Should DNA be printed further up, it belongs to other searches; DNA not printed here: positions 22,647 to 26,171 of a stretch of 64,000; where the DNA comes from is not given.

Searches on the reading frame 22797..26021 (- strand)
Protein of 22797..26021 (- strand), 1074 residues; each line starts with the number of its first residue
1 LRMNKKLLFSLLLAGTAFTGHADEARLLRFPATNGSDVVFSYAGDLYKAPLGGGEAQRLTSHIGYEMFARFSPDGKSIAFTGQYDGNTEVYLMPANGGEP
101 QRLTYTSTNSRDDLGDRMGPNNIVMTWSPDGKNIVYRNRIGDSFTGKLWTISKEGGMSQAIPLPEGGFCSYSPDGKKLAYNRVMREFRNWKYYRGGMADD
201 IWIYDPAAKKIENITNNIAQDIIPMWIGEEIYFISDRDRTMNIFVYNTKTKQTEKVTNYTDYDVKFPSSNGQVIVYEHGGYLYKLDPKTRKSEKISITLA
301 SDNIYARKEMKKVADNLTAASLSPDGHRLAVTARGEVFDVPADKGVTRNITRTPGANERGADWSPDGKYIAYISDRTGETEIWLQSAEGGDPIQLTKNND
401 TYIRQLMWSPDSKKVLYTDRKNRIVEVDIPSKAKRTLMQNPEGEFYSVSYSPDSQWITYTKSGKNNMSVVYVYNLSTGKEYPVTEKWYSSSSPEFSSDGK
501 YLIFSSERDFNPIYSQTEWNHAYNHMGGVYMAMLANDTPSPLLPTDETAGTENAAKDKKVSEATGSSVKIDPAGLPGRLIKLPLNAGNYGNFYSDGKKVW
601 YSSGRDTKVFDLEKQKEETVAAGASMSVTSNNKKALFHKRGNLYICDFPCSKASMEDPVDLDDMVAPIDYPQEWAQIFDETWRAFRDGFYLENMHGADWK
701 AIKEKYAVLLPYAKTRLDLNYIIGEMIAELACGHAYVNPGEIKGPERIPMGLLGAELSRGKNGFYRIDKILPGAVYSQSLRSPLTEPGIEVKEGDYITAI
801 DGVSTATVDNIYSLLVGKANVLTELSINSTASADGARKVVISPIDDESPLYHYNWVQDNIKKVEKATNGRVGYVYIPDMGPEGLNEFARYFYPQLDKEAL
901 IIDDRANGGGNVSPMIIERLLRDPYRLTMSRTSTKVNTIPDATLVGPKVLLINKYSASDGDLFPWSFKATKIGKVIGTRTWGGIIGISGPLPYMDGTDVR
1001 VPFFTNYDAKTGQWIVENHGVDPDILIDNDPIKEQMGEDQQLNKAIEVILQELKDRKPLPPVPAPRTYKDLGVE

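Call 73: search_protein_families(library=pfam, proteins=[window:22797-26021:-], max_evalue=0.00001)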
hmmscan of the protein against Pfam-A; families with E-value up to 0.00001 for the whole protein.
window:22797-26021:- (1074 aa): 8 families
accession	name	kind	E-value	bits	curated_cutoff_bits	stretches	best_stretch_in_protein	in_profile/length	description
PF07676.18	PD40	-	1.3e-34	117.8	20.9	2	348-383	2-37/38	WD40-like Beta Propeller Repeat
PF14685.13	PDZ_Tricorn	-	2e-25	89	25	1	751-841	1-88/88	Tricorn protease PDZ domain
PF14684.11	Tricorn_C1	-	1.1e-22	80.1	24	1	671-728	2-59/59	Tricorn protease C1 domain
PF03572.23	Peptidase_S41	-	2.5e-22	79.7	24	1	870-1026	1-164/165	Peptidase family S41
PF25174.1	Beta-prop_THOC3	-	1.3e-14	54.3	305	1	362-520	9-162/272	THOC3 beta-propeller domain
PF00930.27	DPPIV_N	-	7.7e-14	51.6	22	0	356-486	43-172/354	Dipeptidyl peptidase IV (DPP IV) N-terminal region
PF23414.1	Beta-prop_EML_2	-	3.1e-08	33.8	90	0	311-434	36-158/266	Echinoderm microtubule-associated protein second beta-propeller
PF24817.1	WD40_WDHD1_1st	-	8.1e-07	28.9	109.9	0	317-422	181-287/291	WDHD1 first WD40 domain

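Call 97: list_cluster_members(proteins=[window:22797-26012:-, window:575-1273:+, window:1354-1935:-, window:22797-26018:-])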
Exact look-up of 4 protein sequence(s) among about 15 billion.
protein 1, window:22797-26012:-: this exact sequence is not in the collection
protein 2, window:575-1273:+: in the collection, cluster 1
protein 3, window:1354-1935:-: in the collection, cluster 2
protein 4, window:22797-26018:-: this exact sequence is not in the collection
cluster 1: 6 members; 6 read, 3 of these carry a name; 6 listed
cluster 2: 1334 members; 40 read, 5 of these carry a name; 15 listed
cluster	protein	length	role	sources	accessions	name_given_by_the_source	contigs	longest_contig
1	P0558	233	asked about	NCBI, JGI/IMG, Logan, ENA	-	hypothetical protein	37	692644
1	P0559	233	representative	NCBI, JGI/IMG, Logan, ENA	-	hypothetical protein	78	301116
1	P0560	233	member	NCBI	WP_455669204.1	hypothetical protein [Phocaeicola sp.]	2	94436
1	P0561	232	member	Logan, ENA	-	-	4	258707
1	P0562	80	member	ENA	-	-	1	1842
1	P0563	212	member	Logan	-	-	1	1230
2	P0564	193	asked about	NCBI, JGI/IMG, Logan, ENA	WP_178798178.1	non-canonical purine NTP diphosphatase [Bacteroidaceae bacterium] | XTP/dITP diphosphohydrolase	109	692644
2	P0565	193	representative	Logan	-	-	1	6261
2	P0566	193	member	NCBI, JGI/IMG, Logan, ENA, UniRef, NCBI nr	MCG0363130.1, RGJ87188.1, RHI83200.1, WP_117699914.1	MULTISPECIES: non-canonical purine NTP diphosphatase [Phocaeicola] | XTP/dITP diphosphohydrolase | dITP/XTP pyrophosphatase n=1 Tax=Phocaeicola vulgatus TaxID=821 RepID=A0A3E4JKH7_PHOVU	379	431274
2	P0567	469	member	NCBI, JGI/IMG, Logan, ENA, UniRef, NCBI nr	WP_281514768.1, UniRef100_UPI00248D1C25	ABC transporter permease [Phocaeicola sartorii] | ABC transporter permease n=1 Tax=Phocaeicola sartorii TaxID=671267 RepID=UPI00248D1C25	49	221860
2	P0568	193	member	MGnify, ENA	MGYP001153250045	FL=1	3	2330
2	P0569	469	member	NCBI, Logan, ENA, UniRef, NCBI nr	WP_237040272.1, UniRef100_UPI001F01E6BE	ABC transporter permease subunit [Phocaeicola faecalis] | ABC transporter permease subunit n=1 Tax=Phocaeicola faecalis TaxID=2786956 ...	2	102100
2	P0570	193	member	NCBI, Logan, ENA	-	-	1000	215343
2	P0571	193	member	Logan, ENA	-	-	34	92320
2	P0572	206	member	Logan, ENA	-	-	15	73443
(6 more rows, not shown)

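Call 98: find_encoding_contigs(protein=P0566, flank=1500, max_places=5)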
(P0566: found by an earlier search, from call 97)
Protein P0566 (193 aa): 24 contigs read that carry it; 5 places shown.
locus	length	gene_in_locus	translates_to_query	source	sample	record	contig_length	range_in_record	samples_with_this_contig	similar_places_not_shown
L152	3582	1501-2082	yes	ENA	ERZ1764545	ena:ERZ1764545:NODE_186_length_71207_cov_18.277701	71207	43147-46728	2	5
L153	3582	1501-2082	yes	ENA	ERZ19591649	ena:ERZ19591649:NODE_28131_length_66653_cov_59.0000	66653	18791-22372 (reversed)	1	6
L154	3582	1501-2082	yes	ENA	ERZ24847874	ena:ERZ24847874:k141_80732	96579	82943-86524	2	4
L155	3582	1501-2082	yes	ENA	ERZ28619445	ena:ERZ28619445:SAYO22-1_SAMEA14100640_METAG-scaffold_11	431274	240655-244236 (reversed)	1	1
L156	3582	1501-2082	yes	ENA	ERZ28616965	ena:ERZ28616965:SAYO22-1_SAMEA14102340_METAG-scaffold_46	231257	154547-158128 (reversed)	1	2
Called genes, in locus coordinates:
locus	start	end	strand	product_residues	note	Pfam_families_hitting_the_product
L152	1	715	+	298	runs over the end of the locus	PF02588:YitT_membrane, PF10035:DUF2179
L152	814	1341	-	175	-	PF00583:Acetyltransf_1, PF13302:Acetyltransf_3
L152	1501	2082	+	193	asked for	PF01725:Ham1p_like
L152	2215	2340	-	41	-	-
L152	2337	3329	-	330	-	PF02445:NadA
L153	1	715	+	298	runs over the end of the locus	PF02588:YitT_membrane, PF10035:DUF2179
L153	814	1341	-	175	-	PF00583:Acetyltransf_1, PF13302:Acetyltransf_3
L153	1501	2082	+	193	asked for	PF01725:Ham1p_like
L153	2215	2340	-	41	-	-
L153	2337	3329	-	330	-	PF02445:NadA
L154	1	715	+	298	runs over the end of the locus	PF02588:YitT_membrane, PF10035:DUF2179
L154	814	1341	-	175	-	PF00583:Acetyltransf_1, PF13302:Acetyltransf_3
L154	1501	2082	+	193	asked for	PF01725:Ham1p_like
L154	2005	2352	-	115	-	-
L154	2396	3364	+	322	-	PF01095:Pectinesterase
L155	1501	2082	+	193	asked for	PF01725:Ham1p_like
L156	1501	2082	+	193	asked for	PF01725:Ham1p_like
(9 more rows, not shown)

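Call 99: find_encoding_contigs(protein=P0570, flank=1500, max_places=5)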
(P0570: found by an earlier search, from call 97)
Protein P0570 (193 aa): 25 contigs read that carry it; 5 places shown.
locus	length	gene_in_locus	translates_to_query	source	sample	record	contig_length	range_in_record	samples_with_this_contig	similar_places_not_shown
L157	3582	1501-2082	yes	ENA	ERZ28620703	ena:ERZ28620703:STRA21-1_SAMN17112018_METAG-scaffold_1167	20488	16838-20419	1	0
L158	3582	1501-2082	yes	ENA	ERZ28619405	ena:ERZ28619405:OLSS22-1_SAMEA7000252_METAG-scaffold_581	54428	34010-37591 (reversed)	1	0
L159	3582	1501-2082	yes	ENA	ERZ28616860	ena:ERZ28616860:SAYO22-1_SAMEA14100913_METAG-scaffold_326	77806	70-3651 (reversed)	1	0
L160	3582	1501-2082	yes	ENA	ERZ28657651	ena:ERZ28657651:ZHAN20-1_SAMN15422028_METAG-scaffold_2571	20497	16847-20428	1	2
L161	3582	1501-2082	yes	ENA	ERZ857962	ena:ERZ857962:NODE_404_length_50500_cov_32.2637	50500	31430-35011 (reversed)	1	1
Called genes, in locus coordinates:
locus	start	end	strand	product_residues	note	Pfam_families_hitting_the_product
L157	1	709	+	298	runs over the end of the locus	PF02588:YitT_membrane, PF10035:DUF2179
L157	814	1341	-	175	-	PF00583:Acetyltransf_1, PF13302:Acetyltransf_3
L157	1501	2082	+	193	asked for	PF01725:Ham1p_like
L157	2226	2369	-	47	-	-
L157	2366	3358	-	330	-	PF02445:NadA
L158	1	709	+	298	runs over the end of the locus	PF02588:YitT_membrane, PF10035:DUF2179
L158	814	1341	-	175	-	PF00583:Acetyltransf_1, PF13302:Acetyltransf_3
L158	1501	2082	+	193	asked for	PF01725:Ham1p_like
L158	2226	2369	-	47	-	-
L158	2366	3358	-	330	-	PF02445:NadA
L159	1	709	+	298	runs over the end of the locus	PF02588:YitT_membrane, PF10035:DUF2179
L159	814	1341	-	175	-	PF00583:Acetyltransf_1, PF13302:Acetyltransf_3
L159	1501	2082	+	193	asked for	PF01725:Ham1p_like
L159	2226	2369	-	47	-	-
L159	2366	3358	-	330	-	PF02445:NadA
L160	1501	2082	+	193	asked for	PF01725:Ham1p_like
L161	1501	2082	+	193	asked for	PF01725:Ham1p_like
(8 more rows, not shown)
